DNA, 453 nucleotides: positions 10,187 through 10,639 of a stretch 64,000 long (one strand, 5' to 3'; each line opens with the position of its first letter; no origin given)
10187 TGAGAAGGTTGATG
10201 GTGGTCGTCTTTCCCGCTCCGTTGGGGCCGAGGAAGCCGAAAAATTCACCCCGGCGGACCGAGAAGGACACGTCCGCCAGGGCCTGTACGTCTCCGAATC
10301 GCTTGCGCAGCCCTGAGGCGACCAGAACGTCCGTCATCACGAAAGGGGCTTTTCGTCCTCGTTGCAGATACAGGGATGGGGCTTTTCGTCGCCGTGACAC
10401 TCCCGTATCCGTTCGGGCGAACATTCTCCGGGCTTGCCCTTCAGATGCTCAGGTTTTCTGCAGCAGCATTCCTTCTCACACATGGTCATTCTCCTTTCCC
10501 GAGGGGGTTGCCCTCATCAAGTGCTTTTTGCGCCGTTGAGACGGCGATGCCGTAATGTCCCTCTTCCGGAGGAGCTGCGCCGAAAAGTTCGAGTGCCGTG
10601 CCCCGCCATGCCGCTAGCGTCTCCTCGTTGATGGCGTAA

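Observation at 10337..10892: Unannotated 50-aa Cys-rich metallothionein-like gene, translationally coupled between arsR and an ABC-2 exporter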

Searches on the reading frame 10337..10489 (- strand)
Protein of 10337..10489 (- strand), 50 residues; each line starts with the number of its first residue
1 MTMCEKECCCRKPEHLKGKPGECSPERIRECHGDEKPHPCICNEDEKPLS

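Call 3: search_protein_families(library=pfam, proteins=[window:10337-10489:-], max_evalue=1)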
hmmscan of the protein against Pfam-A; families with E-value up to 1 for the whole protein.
window:10337-10489:- (50 aa): 0 families

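Call 4: search_protein_families(library=ncbifam, proteins=[window:10337-10489:-], max_evalue=1)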
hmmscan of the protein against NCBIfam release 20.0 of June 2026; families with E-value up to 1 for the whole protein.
window:10337-10489:- (50 aa): 0 families

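Call 5: find_homologous_proteins(query=window:10340-10489:-, max_evalue=0.01)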
Query seq(50 aa) (50 aa): 7 proteins with E <= 0.01 among 7 candidates.
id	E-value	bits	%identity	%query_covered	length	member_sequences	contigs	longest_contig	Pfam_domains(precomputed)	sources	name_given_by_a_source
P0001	6.7e-23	97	96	96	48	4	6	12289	-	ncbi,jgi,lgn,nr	ncbi:hypothetical protein [Aminiphilus sp.]|jgi:hypothetical protein|nr:hypothetical protein [Aminip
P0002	2.4e-17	80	57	82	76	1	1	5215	-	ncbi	-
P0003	3.1e-17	79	68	62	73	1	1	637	-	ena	-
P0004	1.0e-8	52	77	62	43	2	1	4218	-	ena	-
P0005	1.1e-8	52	72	78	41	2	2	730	-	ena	-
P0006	3.5e-8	51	77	62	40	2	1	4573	-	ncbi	ncbi:MAG: hypothetical protein ACOCQO_03240 [Halanaerobiaceae bacterium]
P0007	1.1e-7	49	74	76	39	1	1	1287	-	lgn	-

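Call 7: find_encoding_contigs(protein=P0001, flank=6000, max_places=4)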
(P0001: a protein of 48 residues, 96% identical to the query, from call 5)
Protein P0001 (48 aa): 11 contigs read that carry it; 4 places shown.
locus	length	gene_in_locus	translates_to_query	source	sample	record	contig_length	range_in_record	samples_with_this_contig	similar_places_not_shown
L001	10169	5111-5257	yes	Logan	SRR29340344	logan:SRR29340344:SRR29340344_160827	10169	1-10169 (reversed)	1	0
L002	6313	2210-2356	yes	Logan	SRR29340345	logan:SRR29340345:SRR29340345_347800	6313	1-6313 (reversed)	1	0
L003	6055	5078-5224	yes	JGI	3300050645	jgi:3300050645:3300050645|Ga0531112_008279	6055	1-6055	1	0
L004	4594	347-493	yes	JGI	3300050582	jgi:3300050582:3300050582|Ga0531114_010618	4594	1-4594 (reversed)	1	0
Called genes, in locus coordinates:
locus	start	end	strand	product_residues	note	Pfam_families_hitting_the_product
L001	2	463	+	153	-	?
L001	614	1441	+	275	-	PF00702:Hydrolase, PF08282:Hydrolase_3, PF12710:HAD (faint), PF05116:S6PP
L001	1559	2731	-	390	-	PF00155:Aminotran_1_2 (weak), PF00266:Aminotran_5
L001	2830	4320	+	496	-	PF12801:Fer4_5, PF00037:Fer4 (faint), PF12801:Fer4_5, PF12837:Fer4_6 (faint), PF13237:Fer4_10, PF14697:Fer4_21 (weak)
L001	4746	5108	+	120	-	PF12840:HTH_20, PF01022:HTH_5, PF21476:PF0610-like_N (weak)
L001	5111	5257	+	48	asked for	-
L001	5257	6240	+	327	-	PF00005:ABC_tran, PF13304:AAA_21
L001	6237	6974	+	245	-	PF01061:ABC2_membrane, PF03379:CcmB (weak), PF12698:ABC2_membrane_3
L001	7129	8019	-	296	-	PF13714:PEP_mutase, PF00463:ICL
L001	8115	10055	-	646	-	PF06808:DctM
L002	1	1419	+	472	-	?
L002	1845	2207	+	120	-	PF12840:HTH_20, PF01022:HTH_5, PF21476:PF0610-like_N (weak)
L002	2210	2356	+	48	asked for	-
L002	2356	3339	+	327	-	PF00005:ABC_tran, PF13304:AAA_21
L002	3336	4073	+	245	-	PF01061:ABC2_membrane, PF03379:CcmB (weak), PF12698:ABC2_membrane_3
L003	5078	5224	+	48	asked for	-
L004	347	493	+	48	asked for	-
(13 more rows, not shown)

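Call 8: find_encoding_contigs(protein=P0002, flank=6000, max_places=4)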
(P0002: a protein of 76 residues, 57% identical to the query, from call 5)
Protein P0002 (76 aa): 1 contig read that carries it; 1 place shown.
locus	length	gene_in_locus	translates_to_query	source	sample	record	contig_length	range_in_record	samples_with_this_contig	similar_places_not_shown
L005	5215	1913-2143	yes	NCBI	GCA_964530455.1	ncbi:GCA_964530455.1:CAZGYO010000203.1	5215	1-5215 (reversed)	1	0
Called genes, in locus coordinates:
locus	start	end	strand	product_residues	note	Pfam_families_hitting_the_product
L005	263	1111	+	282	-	PF11249:DUF3047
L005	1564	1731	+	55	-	-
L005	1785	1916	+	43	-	-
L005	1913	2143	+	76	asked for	-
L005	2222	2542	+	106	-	PF02635:DsrE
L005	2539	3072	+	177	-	PF08241:Methyltransf_11, PF08242:Methyltransf_12 (faint), PF13649:Methyltransf_25 (faint)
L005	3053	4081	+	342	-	PF00005:ABC_tran, PF13304:AAA_21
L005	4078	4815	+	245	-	PF01061:ABC2_membrane, PF03379:CcmB, PF12698:ABC2_membrane_3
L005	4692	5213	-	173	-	?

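Call 9: find_encoding_contigs(protein=P0006, flank=6000, max_places=4)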
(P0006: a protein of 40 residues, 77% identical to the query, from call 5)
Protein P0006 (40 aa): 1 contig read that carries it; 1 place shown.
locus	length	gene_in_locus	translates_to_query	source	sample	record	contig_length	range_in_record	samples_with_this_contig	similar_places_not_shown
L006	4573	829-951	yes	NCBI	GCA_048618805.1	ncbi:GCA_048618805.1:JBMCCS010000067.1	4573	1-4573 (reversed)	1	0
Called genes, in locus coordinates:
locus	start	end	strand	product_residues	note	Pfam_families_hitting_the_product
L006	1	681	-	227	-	PF05067:Mn_catalase, PF02915:Rubrerythrin (faint)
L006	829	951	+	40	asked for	-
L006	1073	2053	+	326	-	PF00005:ABC_tran, PF13304:AAA_21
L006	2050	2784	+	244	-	PF01061:ABC2_membrane, PF12698:ABC2_membrane_3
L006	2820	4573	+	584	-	PF00664:ABC_membrane, PF00005:ABC_tran, PF02463:SMC_N (faint)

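Call 10: find_encoding_contigs(protein=P0004, flank=6000, max_places=4)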
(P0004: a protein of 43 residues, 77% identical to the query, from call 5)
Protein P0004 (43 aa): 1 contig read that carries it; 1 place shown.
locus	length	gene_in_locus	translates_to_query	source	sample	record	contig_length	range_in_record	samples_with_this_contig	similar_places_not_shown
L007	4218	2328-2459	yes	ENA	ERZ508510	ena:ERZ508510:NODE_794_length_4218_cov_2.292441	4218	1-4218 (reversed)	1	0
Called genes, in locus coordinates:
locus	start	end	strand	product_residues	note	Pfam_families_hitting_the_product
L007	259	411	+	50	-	PF12638:Staygreen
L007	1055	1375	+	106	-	PF12840:HTH_20 (weak), PF01022:HTH_5, PF01978:TrmB (weak)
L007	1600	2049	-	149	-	PF06445:GyrI-like, PF14526:Cass2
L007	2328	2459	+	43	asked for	-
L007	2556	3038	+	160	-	PF03773:ArsP_1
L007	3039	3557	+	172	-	PF03773:ArsP_1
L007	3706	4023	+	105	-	PF12840:HTH_20, PF01022:HTH_5, PF13412:HTH_24 (faint), PF08279:HTH_11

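Call 14: search_solved_structures(query=A1, max_evalue=10, show_alignments=3)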
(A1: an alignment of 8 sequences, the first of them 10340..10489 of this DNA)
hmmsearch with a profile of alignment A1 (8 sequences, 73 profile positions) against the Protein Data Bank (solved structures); distinct sequences matched with E-value up to 10: 0.

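Call 21: search_protein_representatives(alignment_id=A1)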
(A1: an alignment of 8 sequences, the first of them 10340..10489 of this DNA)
Query: 8 sequences, 73 profile positions. Proteins with E-value up to 0.001 (for the whole library): 314; up to 1e-10: 58; up to 1e-30: 0. The best 150 are listed.
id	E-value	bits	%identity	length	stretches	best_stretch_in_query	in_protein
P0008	4.6e-25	103.6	-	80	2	7-40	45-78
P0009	1.4e-24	102.0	-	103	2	4-38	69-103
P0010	1.3e-20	89.3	-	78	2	7-39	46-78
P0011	2.1e-18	82.3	-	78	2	8-43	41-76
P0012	5.4e-18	80.9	-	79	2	7-41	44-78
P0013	1.8e-17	79.2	-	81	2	6-43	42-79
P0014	2.3e-17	78.9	-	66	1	3-56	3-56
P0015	2.8e-17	78.6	-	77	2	4-33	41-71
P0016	8.1e-17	77.1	-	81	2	7-43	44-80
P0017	2.5e-16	75.6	-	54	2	6-39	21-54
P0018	3.0e-16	75.3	-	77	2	4-40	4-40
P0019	3.3e-16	75.2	-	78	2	6-40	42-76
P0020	7.7e-16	74.0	-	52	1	3-42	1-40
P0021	2.6e-15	72.3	-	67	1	2-42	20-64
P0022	2.7e-15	72.3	-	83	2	2-41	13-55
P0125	5.1e-09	52.1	-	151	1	2-42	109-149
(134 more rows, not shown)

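Call 38: search_protein_families(library=pfam, alignment_id=A4, max_evalue=0.00001)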
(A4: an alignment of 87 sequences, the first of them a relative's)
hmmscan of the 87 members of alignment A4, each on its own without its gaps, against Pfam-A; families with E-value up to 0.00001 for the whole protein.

A. member 1, L007:2556-3038:+ (160 aa): 1 family
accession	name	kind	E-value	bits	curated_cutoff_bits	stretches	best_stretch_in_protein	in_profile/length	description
PF03773.19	ArsP_1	-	5.1e-10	39.4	32.3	1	24-156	3-135/294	Predicted permease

B. families by the number of members that match (of 87 scanned): 119 families (the first 25 are shown)
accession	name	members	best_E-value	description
PF03773.19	ArsP_1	9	1.1e-12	Predicted permease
PF12836.13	HHH_3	4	1.1e-21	Helix-hairpin-helix motif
PF00633.29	HHH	4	7.5e-12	Helix-hairpin-helix motif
PF14520.12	HHH_5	4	8.8e-07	Helix-hairpin-helix domain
PF03479.20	PCC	3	1.8e-30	Plants and Prokaryotes Conserved (PCC) domain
PF16983.11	MFS_MOT1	2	6e-50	Molybdate transporter of MFS superfamily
PF00072.30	Response_reg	2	1.2e-22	Response regulator receiver domain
PF02518.31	HATPase_c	2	2.4e-22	Histidine kinase-, DNA gyrase B-, and HSP90-like ATPase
PF15956.11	DUF4760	2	2.9e-20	Domain of unknown function (DUF4760)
PF07883.17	Cupin_2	2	6.7e-11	Cupin domain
PF02311.25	AraC_binding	2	4.2e-06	AraC-like ligand binding domain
PF25174.1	Beta-prop_THOC3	1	2.1e-112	THOC3 beta-propeller domain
PF10017.15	Methyltransf_33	1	1.7e-110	Histidine-specific methyltransferase, SAM-dependent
PF25173.1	Beta-prop_WDR3_1st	1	7.7e-104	WDR3 first beta-propeller domain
PF00400.38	WD40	1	9.4e-102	WD domain, G-beta repeat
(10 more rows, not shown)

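Call 40: search_protein_families(library=pfam, alignment_id=A5, max_evalue=0.001)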
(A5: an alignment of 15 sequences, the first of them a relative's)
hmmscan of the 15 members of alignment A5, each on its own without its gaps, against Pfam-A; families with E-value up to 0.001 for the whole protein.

A. member 1, L005:2222-2542:+ (106 aa): 1 family
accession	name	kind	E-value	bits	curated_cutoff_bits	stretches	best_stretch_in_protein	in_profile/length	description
PF02635.20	DsrE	-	2.5e-08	34.5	22.7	1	1-105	1-115/116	DsrE/DsrF-like family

B. families by the number of members that match (of 15 scanned): 19 families
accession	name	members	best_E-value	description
PF08241.18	Methyltransf_11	5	7.1e-22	Methyltransferase domain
PF13649.12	Methyltransf_25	5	1.1e-20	Methyltransferase domain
PF08242.18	Methyltransf_12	5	4.5e-13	Methyltransferase domain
PF13847.12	Methyltransf_31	4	4.1e-14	Methyltransferase domain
PF13489.12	Methyltransf_23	4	7.3e-12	Methyltransferase domain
PF01209.24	Ubie_methyltran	4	6.7e-11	ubiE/COQ5 methyltransferase family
PF02635.20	DsrE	3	2.5e-08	DsrE/DsrF-like family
PF05175.20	MTS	3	5.7e-07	Methyltransferase small domain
PF02417.20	Chromate_transp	1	1.6e-65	Chromate transporter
PF16983.11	MFS_MOT1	1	4.2e-52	Molybdate transporter of MFS superfamily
PF01980.22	TrmO_N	1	3.6e-28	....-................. O N-terminal domain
PF24675.1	NpmA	1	5.2e-05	16S rRNA (adenine(1408)-N(1))-methyltransferase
PF13545.12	HTH_Crp_2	1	0.00016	Crp-like helix-turn-helix domain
PF03141.22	Methyltransf_29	1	0.00016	Putative S-adenosyl-L-methionine-dependent methyltransferase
PF12802.13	MarR_2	1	0.0002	MarR family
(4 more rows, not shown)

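Call 44: search_protein_families(library=pfam, alignment_id=A6, max_evalue=0.00001)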
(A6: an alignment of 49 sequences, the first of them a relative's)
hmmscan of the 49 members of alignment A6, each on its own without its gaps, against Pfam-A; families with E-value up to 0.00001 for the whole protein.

A. member 1, L005:4893-5213:+ (107 aa): 1 family
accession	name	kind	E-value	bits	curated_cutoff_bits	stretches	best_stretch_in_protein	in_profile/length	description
PF00884.28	Sulfatase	-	4.8e-19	69.2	25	1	13-107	1-97/301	Sulfatase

B. families by the number of members that match (of 49 scanned): 36 families (the first 25 are shown)
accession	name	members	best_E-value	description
PF04542.20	Sigma70_r2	7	4.5e-22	Sigma-70 region 2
PF08281.18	Sigma70_r4_2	7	1e-19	Sigma-70, region 4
PF04545.22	Sigma70_r4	7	2.1e-13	Sigma-70, region 4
PF07638.17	Sigma70_ECF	7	3.7e-13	ECF sigma factor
PF13490.11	zf-HC2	5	2.2e-13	Putative zinc-finger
PF13801.11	Metal_resist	3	2.6e-16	Heavy-metal resistance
PF01022.26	HTH_5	2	5e-13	Bacterial regulatory protein, arsR family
PF13620.12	CarboxypepD_reg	2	8.6e-12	Carboxypeptidase regulatory-like domain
PF12840.13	HTH_20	2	2.4e-10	Helix-turn-helix domain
PF01314.23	AFOR_C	1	1.7e-114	Aldehyde ferredoxin oxidoreductase, domains 2 & 3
PF02417.20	Chromate_transp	1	3.2e-79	Chromate transporter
PF02730.20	AFOR_N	1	5.6e-71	Aldehyde ferredoxin oxidoreductase, N-terminal domain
PF00664.28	ABC_membrane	1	2.6e-50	ABC transporter transmembrane region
PF03150.19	CCP_MauG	1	9.3e-43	Di-haem cytochrome c peroxidase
PF03764.24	EFG_IV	1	4.3e-41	Elongation factor G, domain IV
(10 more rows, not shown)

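Call 48: find_homologous_proteins(query=A7, max_evalue=0.001)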
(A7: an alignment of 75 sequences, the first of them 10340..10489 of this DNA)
Query A7 (75 sequences) (50 aa, profile of the alignment): 1617 proteins with E <= 0.001 among 5707 candidates; the best 120 are listed.
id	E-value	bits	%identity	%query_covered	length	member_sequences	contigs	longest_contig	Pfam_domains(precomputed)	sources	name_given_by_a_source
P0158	5.9e-35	137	63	76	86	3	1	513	-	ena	-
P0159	2.2e-34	135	65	74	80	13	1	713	-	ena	-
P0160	9.0e-34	133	62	78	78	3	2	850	-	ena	-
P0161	1.2e-33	133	56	78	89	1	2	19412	-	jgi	-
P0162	1.2e-33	132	66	76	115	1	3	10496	-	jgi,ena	-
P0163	1.8e-33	132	71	76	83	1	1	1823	-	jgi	jgi:hypothetical protein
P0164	4.1e-33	131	74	62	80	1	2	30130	-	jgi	jgi:hypothetical protein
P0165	4.4e-33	131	74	68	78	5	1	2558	-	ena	-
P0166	4.8e-33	131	62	78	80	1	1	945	-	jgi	jgi:hypothetical protein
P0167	1.2e-32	129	60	84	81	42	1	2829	-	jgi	-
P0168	2.8e-32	128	69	64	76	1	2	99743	-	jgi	jgi:hypothetical protein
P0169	3.5e-32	128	77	78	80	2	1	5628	-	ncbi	-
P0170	3.8e-32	128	69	64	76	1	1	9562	-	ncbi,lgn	ncbi:MAG: hypothetical protein R6V05_10750 [Candidatus Brocadiia bacterium]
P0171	3.9e-32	128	75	64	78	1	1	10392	-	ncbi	-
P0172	4.3e-32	128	74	62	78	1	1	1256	-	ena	-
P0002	5.1e-25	105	57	82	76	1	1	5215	-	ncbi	-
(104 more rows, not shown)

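Call 49: find_homologous_proteins(query=P0125, max_evalue=1e-10)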
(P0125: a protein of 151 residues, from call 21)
Query P0125 (151 aa): 1027 proteins with E <= 1e-10 among 1528 candidates; the best 120 are listed.
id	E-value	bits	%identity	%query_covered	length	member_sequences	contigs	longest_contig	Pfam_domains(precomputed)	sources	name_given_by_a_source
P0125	5.6e-97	340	100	100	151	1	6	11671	PF12840.14,PF13412.13,PF08279.19,PF01022.27,PF12802.14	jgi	jgi:ArsR family transcriptional regulator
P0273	7.6e-84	297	86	100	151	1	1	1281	PF12840.14,PF01022.27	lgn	-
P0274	1.2e-83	296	88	100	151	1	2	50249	PF12840.14,PF13412.13,PF08279.19,PF01022.27,PF12802.14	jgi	jgi:ArsR family transcriptional regulator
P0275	1.1e-81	290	85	100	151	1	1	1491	PF12840.14,PF01022.27,PF12802.14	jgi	-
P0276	1.8e-81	289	82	100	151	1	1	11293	PF12840.14,PF01022.27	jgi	-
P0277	8.0e-81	287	86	99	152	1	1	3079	PF12840.14,PF13412.13,PF01022.27,PF12802.14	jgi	jgi:DNA-binding transcriptional ArsR family regulator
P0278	2.7e-80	286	84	99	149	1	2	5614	PF12840.14,PF13412.13,PF08279.19,PF01022.27,PF12802.14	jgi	jgi:ArsR family transcriptional regulator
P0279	1.4e-79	283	84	100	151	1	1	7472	PF12840.14,PF01022.27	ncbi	-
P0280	1.5e-79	283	87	94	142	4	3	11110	PF12840.14,PF13412.13,PF08279.19,PF01022.27,PF12802.14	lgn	-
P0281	3.0e-79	282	83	100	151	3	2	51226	PF12840.14,PF13412.13,PF08279.19,PF01022.27,PF12802.14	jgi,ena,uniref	uniref:Transcriptional regulator n=1 Tax=Desulfobacca acetoxidans TaxID=60893 RepID=A0A7V6A3Q2_9BACT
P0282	5.2e-78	278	85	94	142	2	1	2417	PF12840.14,PF01022.27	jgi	jgi:ArsR family transcriptional regulator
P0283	9.7e-78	277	86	94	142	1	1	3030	PF12840.14,PF13412.13,PF08279.19,PF01022.27,PF12802.14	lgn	-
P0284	1.6e-77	277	82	99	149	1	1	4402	PF12840.14,PF13412.13,PF08279.19,PF01022.27,PF12802.14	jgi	jgi:ArsR family transcriptional regulator, arsenate/arsenite/antimonite-responsive transcriptional r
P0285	7.0e-77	274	81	100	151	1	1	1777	PF12840.14,PF08279.19,PF01022.27,PF12802.14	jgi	-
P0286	1.1e-76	274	80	100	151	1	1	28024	PF12840.14,PF13412.13,PF08279.19,PF01022.27,PF12802.14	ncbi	ncbi:MAG: ArsR/SmtB family transcription factor [Thermodesulfobacteriota bacterium]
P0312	1.7e-43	166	73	70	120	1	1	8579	PF12840.14,PF13412.13,PF08279.19,PF01022.27,PF12802.14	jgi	jgi:DNA-binding transcriptional ArsR family regulator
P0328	5.1e-38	148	71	65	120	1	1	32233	PF12840.14,PF13412.13,PF01022.27,PF12802.14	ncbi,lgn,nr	ncbi:MAG: metalloregulator ArsR/SmtB family transcription factor [Desulfobacca sp.]|nr:metalloregula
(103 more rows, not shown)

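Call 50: find_encoding_contigs(protein=P0328, flank=4000, max_places=2)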
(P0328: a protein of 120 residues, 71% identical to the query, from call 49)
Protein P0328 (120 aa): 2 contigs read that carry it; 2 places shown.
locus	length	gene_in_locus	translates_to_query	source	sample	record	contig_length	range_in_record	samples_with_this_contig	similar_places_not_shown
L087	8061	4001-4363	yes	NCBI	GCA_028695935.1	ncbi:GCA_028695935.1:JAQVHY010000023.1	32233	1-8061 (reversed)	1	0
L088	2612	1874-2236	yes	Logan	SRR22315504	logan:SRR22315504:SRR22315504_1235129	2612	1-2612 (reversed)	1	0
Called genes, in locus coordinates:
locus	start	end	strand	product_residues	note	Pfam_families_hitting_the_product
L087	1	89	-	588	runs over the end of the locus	PF07244:POTRA, PF01103:Omp85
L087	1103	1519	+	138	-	-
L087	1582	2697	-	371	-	PF00724:Oxidored_FMN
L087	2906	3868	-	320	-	PF01925:TauE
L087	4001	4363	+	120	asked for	PF01022:HTH_5, PF12802:MarR_2 (weak), PF12840:HTH_20, PF13412:HTH_24 (weak)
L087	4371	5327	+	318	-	PF00005:ABC_tran, PF13304:AAA_21, PF13732:DrrA1-3_C (weak)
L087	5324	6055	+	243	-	PF01061:ABC2_membrane, PF12698:ABC2_membrane_3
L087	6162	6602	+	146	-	PF26390:MamS_MamX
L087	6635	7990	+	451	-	PF02321:OEP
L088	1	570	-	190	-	?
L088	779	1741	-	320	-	PF01925:TauE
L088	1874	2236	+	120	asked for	PF01022:HTH_5, PF12802:MarR_2 (weak), PF12840:HTH_20, PF13412:HTH_24 (weak)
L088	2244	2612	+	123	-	?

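Call 51: find_encoding_contigs(protein=P0312, flank=4000, max_places=2)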
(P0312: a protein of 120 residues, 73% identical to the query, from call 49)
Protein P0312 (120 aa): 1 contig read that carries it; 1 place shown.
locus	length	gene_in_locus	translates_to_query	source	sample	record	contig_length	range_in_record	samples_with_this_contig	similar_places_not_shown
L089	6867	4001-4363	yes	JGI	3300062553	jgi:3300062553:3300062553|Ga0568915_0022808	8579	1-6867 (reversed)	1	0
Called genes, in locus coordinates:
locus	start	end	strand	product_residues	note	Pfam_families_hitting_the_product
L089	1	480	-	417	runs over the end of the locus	PF03453:MoeA_N, PF00994:MoCF_biosynth, PF03454:MoeA_C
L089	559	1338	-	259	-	PF02358:Trehalose_PPase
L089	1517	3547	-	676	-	PF02629:CoA_binding, PF13380:CoA_binding_2, PF13607:Succ_CoA_lig, PF19045:Ligase_CoA_2 (weak), PF13549:ATP-grasp_5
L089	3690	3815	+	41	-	-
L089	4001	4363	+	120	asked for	PF12840:HTH_20, PF01022:HTH_5, PF08279:HTH_11 (weak), PF12802:MarR_2 (weak), PF13412:HTH_24 (weak)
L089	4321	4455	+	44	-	-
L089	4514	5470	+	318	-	PF00005:ABC_tran, PF13304:AAA_21, PF13732:DrrA1-3_C (faint)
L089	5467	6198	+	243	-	PF01061:ABC2_membrane, PF12698:ABC2_membrane_3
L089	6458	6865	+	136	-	?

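Call 52: find_encoding_contigs(protein=P0274, flank=4000, max_places=2)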
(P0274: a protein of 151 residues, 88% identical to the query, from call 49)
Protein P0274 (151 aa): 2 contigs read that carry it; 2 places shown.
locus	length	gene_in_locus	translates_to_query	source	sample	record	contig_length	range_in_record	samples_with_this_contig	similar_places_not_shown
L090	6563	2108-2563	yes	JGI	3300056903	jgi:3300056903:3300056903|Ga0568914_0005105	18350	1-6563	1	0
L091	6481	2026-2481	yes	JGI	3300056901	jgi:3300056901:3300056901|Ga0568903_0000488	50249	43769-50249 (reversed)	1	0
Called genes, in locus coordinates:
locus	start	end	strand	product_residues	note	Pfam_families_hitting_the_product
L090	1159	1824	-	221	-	PF02777:Sod_Fe_C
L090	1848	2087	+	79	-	-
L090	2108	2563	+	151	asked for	PF12840:HTH_20, PF13412:HTH_24 (faint), PF01022:HTH_5, PF08279:HTH_11 (weak), PF12802:MarR_2 (weak)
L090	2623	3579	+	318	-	PF00005:ABC_tran, PF13304:AAA_21, PF13732:DrrA1-3_C (faint)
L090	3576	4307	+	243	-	PF01061:ABC2_membrane, PF12698:ABC2_membrane_3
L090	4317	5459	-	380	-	PF00589:Phage_integrase, PF03459:TOBE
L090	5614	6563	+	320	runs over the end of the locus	PF01925:TauE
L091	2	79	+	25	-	?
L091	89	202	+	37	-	-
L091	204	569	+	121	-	-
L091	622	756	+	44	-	-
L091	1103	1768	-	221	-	PF02777:Sod_Fe_C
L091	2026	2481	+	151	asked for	PF12840:HTH_20, PF13412:HTH_24 (faint), PF01022:HTH_5, PF08279:HTH_11 (weak), PF12802:MarR_2 (weak)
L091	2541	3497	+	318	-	PF00005:ABC_tran, PF13304:AAA_21, PF13732:DrrA1-3_C (faint)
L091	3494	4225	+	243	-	PF01061:ABC2_membrane, PF12698:ABC2_membrane_3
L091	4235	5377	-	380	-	PF00589:Phage_integrase, PF03459:TOBE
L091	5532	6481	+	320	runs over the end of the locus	PF01925:TauE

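Call 64: predict_structure(alignment_id=A9)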
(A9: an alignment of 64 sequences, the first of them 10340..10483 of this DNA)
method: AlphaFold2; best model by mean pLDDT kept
length: 48 residues; sequences in the alignment: 64
mean_pLDDT: 59.0   pTM: 0.34
mean pLDDT of the five models: 59.0, 54.5, 54.4, 52.5, 51.6
residues with pLDDT >= 90: 0; 70-90: 9; 50-70: 27; < 50: 12
segments of 3 or more residues with pLDDT < 50: 39-48
pLDDT, mean of each block of 10 residues (from residue 1): 57 64 73 56 42
secondary structure, 60 per line:
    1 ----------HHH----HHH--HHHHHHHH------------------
elements in order: H23-30
